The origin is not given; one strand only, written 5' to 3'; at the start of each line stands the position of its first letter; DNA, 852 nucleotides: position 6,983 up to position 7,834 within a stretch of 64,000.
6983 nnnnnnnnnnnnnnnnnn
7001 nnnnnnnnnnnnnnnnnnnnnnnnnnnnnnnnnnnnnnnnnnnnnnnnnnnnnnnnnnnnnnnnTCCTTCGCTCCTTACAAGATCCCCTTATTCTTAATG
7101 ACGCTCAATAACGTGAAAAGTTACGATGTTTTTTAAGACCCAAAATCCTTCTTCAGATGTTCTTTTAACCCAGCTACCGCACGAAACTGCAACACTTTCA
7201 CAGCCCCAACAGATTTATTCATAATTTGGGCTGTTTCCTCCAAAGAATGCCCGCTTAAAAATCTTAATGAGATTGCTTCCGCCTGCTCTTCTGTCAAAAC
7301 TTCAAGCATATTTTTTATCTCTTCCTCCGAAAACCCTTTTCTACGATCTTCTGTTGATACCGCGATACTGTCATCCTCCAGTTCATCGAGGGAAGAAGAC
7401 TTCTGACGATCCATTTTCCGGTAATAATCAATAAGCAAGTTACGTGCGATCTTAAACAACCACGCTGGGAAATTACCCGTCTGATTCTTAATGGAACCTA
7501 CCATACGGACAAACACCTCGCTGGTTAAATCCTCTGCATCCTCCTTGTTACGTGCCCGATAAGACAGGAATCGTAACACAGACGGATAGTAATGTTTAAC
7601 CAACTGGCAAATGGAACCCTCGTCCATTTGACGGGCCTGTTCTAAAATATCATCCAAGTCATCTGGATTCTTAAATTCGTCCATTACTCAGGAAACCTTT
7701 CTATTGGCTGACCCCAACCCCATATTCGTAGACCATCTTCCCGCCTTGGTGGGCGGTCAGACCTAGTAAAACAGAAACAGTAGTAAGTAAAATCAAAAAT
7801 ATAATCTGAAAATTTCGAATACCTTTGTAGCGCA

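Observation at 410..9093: Four near-identical ECF promoters define a compact metal-stress regulon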

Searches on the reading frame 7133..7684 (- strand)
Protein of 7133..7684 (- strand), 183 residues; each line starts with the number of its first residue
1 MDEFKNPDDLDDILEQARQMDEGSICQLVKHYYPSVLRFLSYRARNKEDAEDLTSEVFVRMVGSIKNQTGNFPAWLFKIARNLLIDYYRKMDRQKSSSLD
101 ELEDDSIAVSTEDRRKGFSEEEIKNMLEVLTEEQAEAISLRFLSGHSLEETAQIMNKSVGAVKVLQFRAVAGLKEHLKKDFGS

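Call 5: search_protein_families(library=pfam, proteins=[window:7133-7684:-], max_evalue=0.01)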
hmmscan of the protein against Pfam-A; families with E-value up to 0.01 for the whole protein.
window:7133-7684:- (183 aa): 4 families
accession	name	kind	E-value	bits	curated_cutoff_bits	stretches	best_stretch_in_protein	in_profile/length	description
PF04542.20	Sigma70_r2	-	4.6e-17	62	24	1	28-93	1-70/71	Sigma-70 region 2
PF08281.18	Sigma70_r4_2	-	2.1e-11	43.7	25.7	1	121-170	2-51/54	Sigma-70, region 4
PF04545.22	Sigma70_r4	-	5.7e-11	42.2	24.1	1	127-175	2-50/50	Sigma-70, region 4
PF07638.17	Sigma70_ECF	-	9.4e-11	42.4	21.1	1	9-163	3-169/185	ECF sigma factor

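Call 9: find_homologous_proteins(query=window:7133-7684:-, max_evalue=1e-10)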
Query window:7133-7684:- (183 aa): 360 proteins with E <= 1e-10 among 499 candidates; the best 120 are listed.
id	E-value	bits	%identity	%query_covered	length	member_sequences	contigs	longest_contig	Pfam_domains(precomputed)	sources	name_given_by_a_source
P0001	9.9e-105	366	93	99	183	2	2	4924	PF07638.18,PF04545.23,PF04542.21,PF08281.19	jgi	jgi:RNA polymerase sigma-70 factor (ECF subfamily)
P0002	5.5e-97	340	88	99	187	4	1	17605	PF07638.18,PF04545.23,PF04542.21,PF08281.19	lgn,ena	-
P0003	1.8e-96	339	84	100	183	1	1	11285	PF07638.18,PF04545.23,PF04542.21,PF08281.19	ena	-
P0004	5.2e-96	337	85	100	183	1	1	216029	PF07638.18,PF04545.23,PF04542.21,PF08281.19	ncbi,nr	ncbi:MAG: sigma-70 family RNA polymerase sigma factor [Candidatus Omnitrophica bacterium]|nr:sigma-7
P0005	9.7e-95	333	86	100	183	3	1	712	PF07638.18,PF04545.23,PF04542.21,PF08281.19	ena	-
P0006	2.0e-92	326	87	96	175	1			PF07638.18,PF04545.23,PF04542.21,PF08281.19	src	-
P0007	4.1e-86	305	80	99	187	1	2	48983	PF07638.18,PF04545.23,PF04542.21,PF08281.19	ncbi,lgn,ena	-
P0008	2.8e-84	299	78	99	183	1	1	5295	PF07638.18,PF04545.23,PF04542.21,PF08281.19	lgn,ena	-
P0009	3.6e-84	299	85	92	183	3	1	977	PF07638.18,PF04545.23,PF04542.21,PF08281.19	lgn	-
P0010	8.7e-83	294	85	90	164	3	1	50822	PF07638.18,PF04545.23,PF04542.21,PF08281.19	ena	-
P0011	1.3e-81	290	75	99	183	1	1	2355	PF07638.18,PF04545.23,PF04542.21,PF08281.19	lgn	-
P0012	1.1e-78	281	74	99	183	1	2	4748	PF07638.18,PF04545.23,PF04542.21,PF08281.19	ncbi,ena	-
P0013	1.5e-78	280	76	92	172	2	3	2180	PF07638.18,PF04545.23,PF04542.21,PF08281.19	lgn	-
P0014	1.2e-75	271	71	99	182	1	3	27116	PF07638.18,PF04545.23,PF04542.21,PF08281.19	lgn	-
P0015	1.2e-74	268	79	90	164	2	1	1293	PF07638.18,PF04545.23,PF04542.21,PF08281.19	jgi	jgi:RNA polymerase sigma-70 factor (ECF subfamily)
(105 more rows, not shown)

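Call 11: find_related_loci(query=window:7133-7684:-, collection=genome_contigs, flank=10000)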
Query window:7133-7684:- (183 aa) in genome_contigs; peptide patterns used: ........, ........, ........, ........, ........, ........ (x = any residue, [..] = any of these).
488 stretches matched a pattern; 202 encode a relative of the query (tblastn E <= 1e-3); the best 80 are kept; 79 distinct loci.
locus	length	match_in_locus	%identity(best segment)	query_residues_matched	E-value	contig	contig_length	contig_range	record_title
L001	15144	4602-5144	80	1-181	8e-96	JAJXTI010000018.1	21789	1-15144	MAG: bacterium isolate BP4.bin41 NODE_2587_length_21789_cov_1.285892, whole genome shotgun sequence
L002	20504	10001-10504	85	14-181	5e-94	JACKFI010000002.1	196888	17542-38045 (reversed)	MAG: Candidatus Omnitrophota bacterium isolate HK-STAS-OMNI-1 HK-STAS-OMNI-1_2, whole genome shotgun sequence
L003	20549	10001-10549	85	1-183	6e-106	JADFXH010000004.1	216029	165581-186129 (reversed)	MAG: Candidatus Omnitrophota bacterium isolate nDJH13bin20 nDJH13_bin20_NODE_4_length_216029_cov_9.374494, whole genome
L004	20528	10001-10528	33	6-180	1e-22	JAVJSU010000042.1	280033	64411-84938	MAG: Aggregatilineales bacterium isolate G1-WW12-24 k141_88006, whole genome shotgun sequence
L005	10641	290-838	32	4-183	5e-20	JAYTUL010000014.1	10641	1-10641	MAG: bacterium isolate GFS_5529 GFS_5529_13, whole genome shotgun sequence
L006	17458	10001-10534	30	8-182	8e-20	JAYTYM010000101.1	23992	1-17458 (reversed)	MAG: bacterium isolate GFS_6115 GFS_6115_100, whole genome shotgun sequence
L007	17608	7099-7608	32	8-174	5e-19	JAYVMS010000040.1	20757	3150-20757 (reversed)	MAG: bacterium isolate GL61_DN_metabat_65 GL61_DN_metabat_65_39, whole genome shotgun sequence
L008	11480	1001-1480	32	19-178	2e-16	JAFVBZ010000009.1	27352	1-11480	MAG: Ruminiclostridium sp. isolate RGIG5032 Roe_deer_Rumen.Co__c31833, whole genome shotgun sequence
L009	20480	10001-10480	32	19-178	4e-16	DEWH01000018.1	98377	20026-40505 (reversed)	MAG TPA_asm: Ruminococcaceae bacterium UBA3215 UBA3215_contig_34676, whole genome shotgun sequence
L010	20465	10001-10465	35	30-178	1e-15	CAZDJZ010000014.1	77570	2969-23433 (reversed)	MAG TPA_asm: uncultured Eubacteriales bacterium isolate SRP141376_co1_358 genome assembly, contig: NODE_833_length_77570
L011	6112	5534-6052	33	21-181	2e-15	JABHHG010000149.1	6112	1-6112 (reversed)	MAG: Candidatus Neomarinimicrobiota bacterium isolate SI037_bin34 k141_447866, whole genome shotgun sequence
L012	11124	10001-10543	27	13-180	2e-15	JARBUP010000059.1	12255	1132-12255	MAG: Bacillota bacterium isolate L_E1_T20_C_bin.8 scaffold_7683, whole genome shotgun sequence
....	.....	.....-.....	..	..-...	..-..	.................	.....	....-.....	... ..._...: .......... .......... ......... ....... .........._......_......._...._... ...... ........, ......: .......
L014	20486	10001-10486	30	10-174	1e-14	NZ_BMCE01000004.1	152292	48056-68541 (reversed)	Fictibacillus barbaricus strain CCM 4982 sequence04, whole genome shotgun sequence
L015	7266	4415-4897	29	21-178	8e-14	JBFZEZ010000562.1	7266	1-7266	MAG: Spirochaetota bacterium isolate PPR_0602 k121_496033, whole genome shotgun sequence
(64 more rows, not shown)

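Call 16: find_related_loci(query=A1, collection=metagenome_contigs, flank=10000)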
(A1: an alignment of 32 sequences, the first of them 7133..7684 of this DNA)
Query A1 (183 aa) in metagenome_contigs; peptide patterns used: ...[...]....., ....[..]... (x = any residue, [..] = any of these).
600 stretches matched a pattern (row limit reached: there are more); 557 encode a relative of the query (tblastn E <= 1e-3); the best 80 are kept; 80 distinct loci.
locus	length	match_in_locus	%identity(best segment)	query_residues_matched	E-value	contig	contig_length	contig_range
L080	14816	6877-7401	54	8-182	6e-61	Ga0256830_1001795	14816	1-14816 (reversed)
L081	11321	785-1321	53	5-180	1e-60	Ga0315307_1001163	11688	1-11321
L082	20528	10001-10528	52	5-180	5e-56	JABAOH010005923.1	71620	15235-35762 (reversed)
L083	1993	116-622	51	11-180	7e-57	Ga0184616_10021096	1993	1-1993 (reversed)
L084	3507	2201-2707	51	11-180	1e-53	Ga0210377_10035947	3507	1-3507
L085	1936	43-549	51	11-180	1e-50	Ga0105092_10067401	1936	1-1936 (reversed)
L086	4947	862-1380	46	8-180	2e-49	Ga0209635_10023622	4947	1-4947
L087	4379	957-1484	44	6-180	4e-43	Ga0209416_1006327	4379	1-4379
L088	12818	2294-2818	42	6-180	6e-42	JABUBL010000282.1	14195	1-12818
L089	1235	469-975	39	7-174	1e-35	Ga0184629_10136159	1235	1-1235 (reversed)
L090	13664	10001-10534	40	3-177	2e-33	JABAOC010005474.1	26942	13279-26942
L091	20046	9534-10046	41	12-179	6e-33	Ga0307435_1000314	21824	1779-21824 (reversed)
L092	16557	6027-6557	38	4-177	4e-32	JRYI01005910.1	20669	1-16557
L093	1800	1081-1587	38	12-177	8e-32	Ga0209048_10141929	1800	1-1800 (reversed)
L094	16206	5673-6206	37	6-179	3e-31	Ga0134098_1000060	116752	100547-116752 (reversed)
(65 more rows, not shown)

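Call 22: find_encoding_contigs(protein=P0002, flank=10000, max_places=3)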
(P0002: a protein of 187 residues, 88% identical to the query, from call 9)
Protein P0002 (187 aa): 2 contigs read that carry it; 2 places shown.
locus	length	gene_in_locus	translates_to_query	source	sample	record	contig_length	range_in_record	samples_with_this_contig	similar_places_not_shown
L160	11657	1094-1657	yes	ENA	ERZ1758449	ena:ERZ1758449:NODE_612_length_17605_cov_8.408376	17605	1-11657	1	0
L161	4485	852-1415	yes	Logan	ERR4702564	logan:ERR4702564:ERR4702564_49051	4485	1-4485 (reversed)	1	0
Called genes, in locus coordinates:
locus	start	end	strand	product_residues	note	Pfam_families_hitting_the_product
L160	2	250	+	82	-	?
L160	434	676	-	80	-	-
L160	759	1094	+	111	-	-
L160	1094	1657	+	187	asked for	PF07638:Sigma70_ECF, PF04542:Sigma70_r2, PF08281:Sigma70_r4_2, PF04545:Sigma70_r4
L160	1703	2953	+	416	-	PF02321:OEP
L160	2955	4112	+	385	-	PF19335:HMBD, PF25954:Beta-barrel_RND_2, PF25967:RND-MFP_C (faint), PF25975:CzcB_C, PF25989:YknX_C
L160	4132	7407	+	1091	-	PF00873:ACR_tran, PF03176:MMPL (faint), PF00873:ACR_tran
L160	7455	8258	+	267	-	PF18915:DUF5667 (weak)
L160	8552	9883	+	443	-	PF07642:BBP2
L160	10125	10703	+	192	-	-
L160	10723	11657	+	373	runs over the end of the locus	PF06564:CBP_BcsQ, PF10609:ParA, PF13614:AAA_31, PF00142:Fer4_NifH, PF01656:CbiA, PF09140:MipZ, PF02922:CBM_48 (weak), PF16561:AMPK1_CBM, +2 more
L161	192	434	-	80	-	-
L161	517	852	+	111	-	-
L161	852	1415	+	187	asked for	PF07638:Sigma70_ECF, PF04542:Sigma70_r2, PF08281:Sigma70_r4_2, PF04545:Sigma70_r4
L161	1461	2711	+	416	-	PF02321:OEP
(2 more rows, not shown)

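Call 23: find_encoding_contigs(protein=P0003, flank=10000, max_places=3)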
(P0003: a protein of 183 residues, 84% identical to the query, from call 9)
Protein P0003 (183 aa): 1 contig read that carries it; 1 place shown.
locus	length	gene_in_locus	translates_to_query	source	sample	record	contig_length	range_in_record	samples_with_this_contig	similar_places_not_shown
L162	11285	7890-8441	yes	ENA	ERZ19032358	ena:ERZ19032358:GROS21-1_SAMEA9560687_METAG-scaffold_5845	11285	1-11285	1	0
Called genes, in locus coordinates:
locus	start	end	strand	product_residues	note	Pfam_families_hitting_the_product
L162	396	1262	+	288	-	-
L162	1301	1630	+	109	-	PF18924:DUF5674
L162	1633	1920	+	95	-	-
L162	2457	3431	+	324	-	PF13521:AAA_28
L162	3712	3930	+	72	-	-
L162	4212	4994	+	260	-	PF00005:ABC_tran, PF13304:AAA_21 (faint)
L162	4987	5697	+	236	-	PF01061:ABC2_membrane (weak), PF12679:ABC2_membrane_2, PF13346:ABC2_membrane_5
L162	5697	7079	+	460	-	PF23357:DUF7088, PF09822:ABC_transp_aux, PF23355:IFT52_GIFT (faint)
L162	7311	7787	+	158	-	PF09835:DUF2062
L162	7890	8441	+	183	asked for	PF07638:Sigma70_ECF, PF04542:Sigma70_r2, PF08281:Sigma70_r4_2, PF04545:Sigma70_r4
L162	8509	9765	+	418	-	PF02321:OEP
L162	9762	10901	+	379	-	PF19335:HMBD, PF25954:Beta-barrel_RND_2, PF25989:YknX_C, PF25975:CzcB_C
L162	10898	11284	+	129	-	?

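Call 24: find_encoding_contigs(protein=P0014, flank=10000, max_places=3)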
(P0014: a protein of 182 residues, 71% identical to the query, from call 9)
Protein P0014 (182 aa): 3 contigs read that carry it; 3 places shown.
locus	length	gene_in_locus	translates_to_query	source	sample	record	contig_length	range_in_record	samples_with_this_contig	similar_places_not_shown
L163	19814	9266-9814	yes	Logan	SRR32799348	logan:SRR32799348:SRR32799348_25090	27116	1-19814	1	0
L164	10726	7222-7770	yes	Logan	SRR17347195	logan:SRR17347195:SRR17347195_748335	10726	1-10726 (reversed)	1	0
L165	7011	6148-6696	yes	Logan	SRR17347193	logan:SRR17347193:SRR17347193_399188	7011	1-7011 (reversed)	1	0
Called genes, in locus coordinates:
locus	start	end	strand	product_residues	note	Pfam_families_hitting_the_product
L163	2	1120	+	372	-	?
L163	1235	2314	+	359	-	PF01972:SDH_protease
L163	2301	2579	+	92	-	-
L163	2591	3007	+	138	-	PF01850:PIN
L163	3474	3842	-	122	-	-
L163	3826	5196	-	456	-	PF00239:Resolvase, PF07508:Recombinase, PF13408:Zn_ribbon_recom (weak)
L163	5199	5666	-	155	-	PF11149:DUF2924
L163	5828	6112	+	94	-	-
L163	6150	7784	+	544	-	PF13414:TPR_11, PF13432:TPR_16, PF13424:TPR_12, PF13414:TPR_11, PF00515:TPR_1, PF13414:TPR_11, PF13432:TPR_16, PF01841:Transglut_core, +17 more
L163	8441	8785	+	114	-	PF04945:YHS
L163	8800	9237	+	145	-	PF09990:DUF2231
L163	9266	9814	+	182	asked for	PF07638:Sigma70_ECF, PF04542:Sigma70_r2, PF04545:Sigma70_r4, PF08281:Sigma70_r4_2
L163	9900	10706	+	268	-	PF18915:DUF5667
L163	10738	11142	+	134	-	-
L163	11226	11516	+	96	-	-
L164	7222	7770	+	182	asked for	PF07638:Sigma70_ECF, PF04542:Sigma70_r2, PF04545:Sigma70_r4, PF08281:Sigma70_r4_2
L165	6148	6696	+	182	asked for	PF07638:Sigma70_ECF, PF04542:Sigma70_r2, PF04545:Sigma70_r4, PF08281:Sigma70_r4_2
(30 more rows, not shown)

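Call 35: search_protein_families(library=ncbifam, proteins=[window:7133-7684:-], max_evalue=0.01)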
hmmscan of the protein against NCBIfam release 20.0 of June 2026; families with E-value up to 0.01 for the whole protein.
window:7133-7684:- (183 aa): 99 families (the best 25 are shown)
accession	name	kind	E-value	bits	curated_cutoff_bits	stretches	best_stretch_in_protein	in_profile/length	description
TIGR02952.1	Sig70_famx2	equivalog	3.3e-39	134.5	206.45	1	14-176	2-169/170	ECF subfamily RNA polymerase sigma factor, BldN family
TIGR02937.1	sigma70-ECF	superfamily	2.5e-27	95.5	42.9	1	27-177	5-165/165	sigma-70 family RNA polymerase sigma factor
NF007230.0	PRK09648.1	subfamily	1.1e-26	93.8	209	1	5-179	8-191/195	RNA polymerase sigma factor ShbA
TIGR02950.1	SigM_subfam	subfamily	4.1e-25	88.5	147.95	1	27-176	4-157/159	RNA polymerase sigma factor, SigM family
NF007220.0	PRK09639.1-5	equivalog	1.1e-24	87.1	260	1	26-179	6-166/181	RNA polymerase sigma factor SigX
NF009166.1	PRK12513.1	equivalog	5.8e-21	75.1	206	1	15-178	14-187/193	RNA polymerase sigma factor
NF004113.0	PRK05602.1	equivalog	6.9e-21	74.8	208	1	9-180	31-204/211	RNA polymerase sigma factor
NF007216.0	PRK09638.1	equivalog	1.1e-20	74.2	194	1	11-179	6-176/180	RNA polymerase sigma factor SigY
NF007215.0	PRK09637.1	equivalog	3.3e-20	72.8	212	1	28-177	6-154/181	RNA polymerase sigma factor SigZ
TIGR02959.1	SigZ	equivalog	3.7e-20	72.4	168.65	1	31-178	3-149/170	RNA polymerase sigma factor SigZ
TIGR02985.1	Sig70_bacteroi1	subfamily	5e-20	72.3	126.4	1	26-177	4-162/162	RNA polymerase sigma-70 factor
NF007226.0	PRK09644.1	equivalog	1.7e-18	67.3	199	1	28-180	6-160/166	RNA polymerase sigma factor SigM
TIGR02989.1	Sig-70_gvs1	subfamily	2.8e-18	66.3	124.55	1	27-173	5-154/158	RNA polymerase sigma-70 factor, Rhodopirellula/Verrucomicrobium family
NF007217.0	PRK09639.1-1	equivalog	4.6e-18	65.7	239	1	26-177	6-165/194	RNA polymerase sigma factor SigX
NF007229.0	PRK09647.1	equivalog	9.7e-18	64.3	265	1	22-179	43-204/220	RNA polymerase sigma factor SigE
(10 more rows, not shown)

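Call 42: search_solved_structures(query=window:7133-7684:-, max_evalue=1e-8)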
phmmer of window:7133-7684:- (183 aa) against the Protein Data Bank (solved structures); distinct sequences matched with E-value up to 1e-8: 7.
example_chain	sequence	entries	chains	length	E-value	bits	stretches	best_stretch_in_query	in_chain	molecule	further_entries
6dxo_A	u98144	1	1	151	2.7e-22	82.8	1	12-99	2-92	RNA polymerase ECF-subfamily sigma factor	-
9m9d_F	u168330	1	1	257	3.3e-11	46.7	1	27-177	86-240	ECF RNA polymerase sigma factor SigE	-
9m9e_F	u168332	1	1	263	3.6e-11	46.6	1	27-177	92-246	ECF RNA polymerase sigma factor SigE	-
9m98_F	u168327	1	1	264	3.6e-11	46.6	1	27-177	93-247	ECF RNA polymerase sigma factor SigE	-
9isn_F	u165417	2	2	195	6.8e-11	45.7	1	12-174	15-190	ECF sigma factor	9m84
5zx2_F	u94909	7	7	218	5e-10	42.9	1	27-166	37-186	ECF RNA polymerase sigma factor SigH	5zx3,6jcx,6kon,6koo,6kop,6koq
5uxx_A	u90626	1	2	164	1.9e-09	41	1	36-180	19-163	RNA polymerase sigma factor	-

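Call 53: find_encoding_contigs(protein=P0001, flank=10000, max_places=3)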
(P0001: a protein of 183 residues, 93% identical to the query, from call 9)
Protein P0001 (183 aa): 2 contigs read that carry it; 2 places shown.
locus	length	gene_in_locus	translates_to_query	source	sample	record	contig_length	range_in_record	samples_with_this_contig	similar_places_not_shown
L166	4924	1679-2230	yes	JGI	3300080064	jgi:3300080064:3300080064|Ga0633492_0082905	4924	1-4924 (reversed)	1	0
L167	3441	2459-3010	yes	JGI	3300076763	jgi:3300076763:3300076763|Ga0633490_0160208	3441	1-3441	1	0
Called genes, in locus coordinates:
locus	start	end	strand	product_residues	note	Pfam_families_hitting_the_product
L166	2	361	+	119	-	?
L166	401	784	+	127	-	-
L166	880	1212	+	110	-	PF04945:YHS (weak)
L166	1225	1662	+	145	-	PF09990:DUF2231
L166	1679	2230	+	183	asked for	PF07638:Sigma70_ECF, PF04542:Sigma70_r2, PF08281:Sigma70_r4_2, PF04545:Sigma70_r4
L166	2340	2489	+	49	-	-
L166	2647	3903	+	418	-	PF02321:OEP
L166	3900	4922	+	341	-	?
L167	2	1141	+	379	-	?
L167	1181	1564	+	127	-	-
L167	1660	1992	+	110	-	PF04945:YHS (weak)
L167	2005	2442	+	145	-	PF09990:DUF2231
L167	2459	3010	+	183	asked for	PF07638:Sigma70_ECF, PF04542:Sigma70_r2, PF08281:Sigma70_r4_2, PF04545:Sigma70_r4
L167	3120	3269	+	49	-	-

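Call 54: find_encoding_contigs(protein=P0010, flank=10000, max_places=2)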
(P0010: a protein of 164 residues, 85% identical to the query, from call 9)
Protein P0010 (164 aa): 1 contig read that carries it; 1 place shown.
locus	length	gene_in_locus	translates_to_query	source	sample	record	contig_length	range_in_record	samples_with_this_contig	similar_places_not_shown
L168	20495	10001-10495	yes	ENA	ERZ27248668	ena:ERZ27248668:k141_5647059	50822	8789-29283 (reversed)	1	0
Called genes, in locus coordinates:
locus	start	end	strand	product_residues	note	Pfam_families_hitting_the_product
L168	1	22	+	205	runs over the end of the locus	PF00694:Aconitase_C, PF27434:LeuD_C (weak)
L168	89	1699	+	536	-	PF00920:ILVD_EDD_N, PF24877:ILV_EDD_C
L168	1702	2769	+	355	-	PF01264:Chorismate_synt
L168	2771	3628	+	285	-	PF00106:adh_short, PF08659:KR, PF13561:adh_short_C2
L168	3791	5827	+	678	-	PF00027:cNMP_binding, PF01734:Patatin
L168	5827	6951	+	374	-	PF02638:GHL10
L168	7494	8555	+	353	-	PF00724:Oxidored_FMN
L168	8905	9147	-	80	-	-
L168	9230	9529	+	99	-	PF04945:YHS (weak)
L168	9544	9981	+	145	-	PF09990:DUF2231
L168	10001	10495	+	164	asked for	PF07638:Sigma70_ECF, PF04542:Sigma70_r2, PF04545:Sigma70_r4, PF08281:Sigma70_r4_2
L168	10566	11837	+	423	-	PF02321:OEP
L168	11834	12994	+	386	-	PF19335:HMBD, PF25954:Beta-barrel_RND_2, PF25975:CzcB_C, PF25989:YknX_C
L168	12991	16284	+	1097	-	PF00873:ACR_tran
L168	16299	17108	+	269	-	PF18915:DUF5667 (weak)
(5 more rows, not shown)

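Call 55: find_encoding_contigs(protein=P0008, flank=10000, max_places=2)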
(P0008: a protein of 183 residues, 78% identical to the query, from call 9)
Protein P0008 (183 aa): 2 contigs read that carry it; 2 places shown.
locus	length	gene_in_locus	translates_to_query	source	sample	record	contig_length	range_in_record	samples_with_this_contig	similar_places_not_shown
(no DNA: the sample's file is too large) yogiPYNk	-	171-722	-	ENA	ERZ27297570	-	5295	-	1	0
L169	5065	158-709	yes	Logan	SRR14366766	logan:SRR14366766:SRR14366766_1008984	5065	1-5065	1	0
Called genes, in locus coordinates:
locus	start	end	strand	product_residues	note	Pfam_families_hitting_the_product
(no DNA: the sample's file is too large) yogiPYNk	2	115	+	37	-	?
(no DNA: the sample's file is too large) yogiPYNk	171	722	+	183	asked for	PF07638:Sigma70_ECF, PF04542:Sigma70_r2, PF08281:Sigma70_r4_2, PF04545:Sigma70_r4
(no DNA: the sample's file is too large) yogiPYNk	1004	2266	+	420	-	PF02321:OEP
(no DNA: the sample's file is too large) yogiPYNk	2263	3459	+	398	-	PF19335:HMBD, PF25869:3HB_CusB (weak), PF25954:Beta-barrel_RND_2, PF25975:CzcB_C, PF25989:YknX_C (weak)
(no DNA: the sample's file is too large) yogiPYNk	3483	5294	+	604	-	?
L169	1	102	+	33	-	?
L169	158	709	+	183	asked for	PF07638:Sigma70_ECF, PF04542:Sigma70_r2, PF08281:Sigma70_r4_2, PF04545:Sigma70_r4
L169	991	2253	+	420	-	PF02321:OEP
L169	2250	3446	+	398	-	PF19335:HMBD, PF25869:3HB_CusB (weak), PF25954:Beta-barrel_RND_2, PF25975:CzcB_C, PF25989:YknX_C (weak)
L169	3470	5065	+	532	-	?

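Call 68: search_protein_families(library=pfam, proteins=[L080:8260-8604:+, L082:11406-11708:+, L087:2341-2589:+, L087:2603-3094:+, L088:3736-3978:+, L088:3983-4537:+, L003:17374-17712:+, L001:6555-6962:+, L001:5188-5523:+], max_evalue=0.01)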
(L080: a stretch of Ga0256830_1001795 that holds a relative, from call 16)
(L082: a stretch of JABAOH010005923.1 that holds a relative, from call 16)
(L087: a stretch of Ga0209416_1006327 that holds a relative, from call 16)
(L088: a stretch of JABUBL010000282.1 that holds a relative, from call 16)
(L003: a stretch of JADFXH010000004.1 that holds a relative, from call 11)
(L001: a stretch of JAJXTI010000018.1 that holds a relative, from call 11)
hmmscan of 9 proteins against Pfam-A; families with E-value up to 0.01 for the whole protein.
L080:8260-8604:+ (114 aa): 1 family
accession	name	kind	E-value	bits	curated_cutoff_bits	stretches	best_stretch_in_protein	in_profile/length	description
PF02120.21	Flg_hook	-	0.0022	18.2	29.8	1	31-66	21-56/85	Flagellar hook-length control protein FliK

L082:11406-11708:+ (100 aa): 0 families

L087:2341-2589:+ (82 aa): 4 families
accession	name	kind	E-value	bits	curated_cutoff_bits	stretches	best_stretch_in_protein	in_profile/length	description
PF09851.14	SHOCT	-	4.6e-10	39.3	27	1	55-81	2-28/28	Short C-terminal domain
PF17260.7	DUF5326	-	0.0023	18.6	27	1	22-52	37-67/70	Family of unknown function (DUF5326)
PF08044.16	DUF1707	-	0.0028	18.1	27.6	1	51-81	7-37/53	DUF1707 SHOCT-like domain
PF05120.17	GvpG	-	0.0058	17.2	30.6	1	55-81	36-62/67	Gas vesicle protein G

L087:2603-3094:+ (163 aa): 1 family
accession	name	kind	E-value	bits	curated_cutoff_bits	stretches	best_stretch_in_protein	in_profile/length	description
PF13801.11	Metal_resist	-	2e-06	28.4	29.2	1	45-138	29-120/125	Heavy-metal resistance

L088:3736-3978:+ (80 aa): 1 family
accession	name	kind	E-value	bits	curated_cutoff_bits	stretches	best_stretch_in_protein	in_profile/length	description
PF09851.14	SHOCT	-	8.9e-06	25.7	27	1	52-77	2-27/28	Short C-terminal domain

L088:3983-4537:+ (184 aa): 2 families
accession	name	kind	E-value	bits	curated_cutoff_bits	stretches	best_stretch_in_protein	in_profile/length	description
PF13801.11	Metal_resist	-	3.3e-07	30.9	29.2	1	48-159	20-122/125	Heavy-metal resistance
PF07813.17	LTXXQ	-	0.00045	21.3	24.3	1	74-164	10-97/100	LTXXQ motif family protein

L003:17374-17712:+ (112 aa): 3 families
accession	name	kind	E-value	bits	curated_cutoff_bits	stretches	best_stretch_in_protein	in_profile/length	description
PF04945.19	YHS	-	2.1e-09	37.7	30.3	1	59-99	4-43/47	YHS domain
PF24273.1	TRASH_HVO_1752_C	-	6.4e-06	26.7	27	1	58-99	4-43/47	HVO_1752, C-terminal TRASH domain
PF08394.17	Arc_trans_TRASH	-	0.0058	17.1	27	1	74-93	17-36/43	Archaeal TRASH domain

L001:6555-6962:+ (135 aa): 0 families

L001:5188-5523:+ (111 aa): 1 family
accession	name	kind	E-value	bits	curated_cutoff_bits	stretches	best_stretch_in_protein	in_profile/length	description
PF24084.1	DUF7369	-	0.0061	16.6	27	0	4-36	24-58/61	Domain of unknown function (DUF7369)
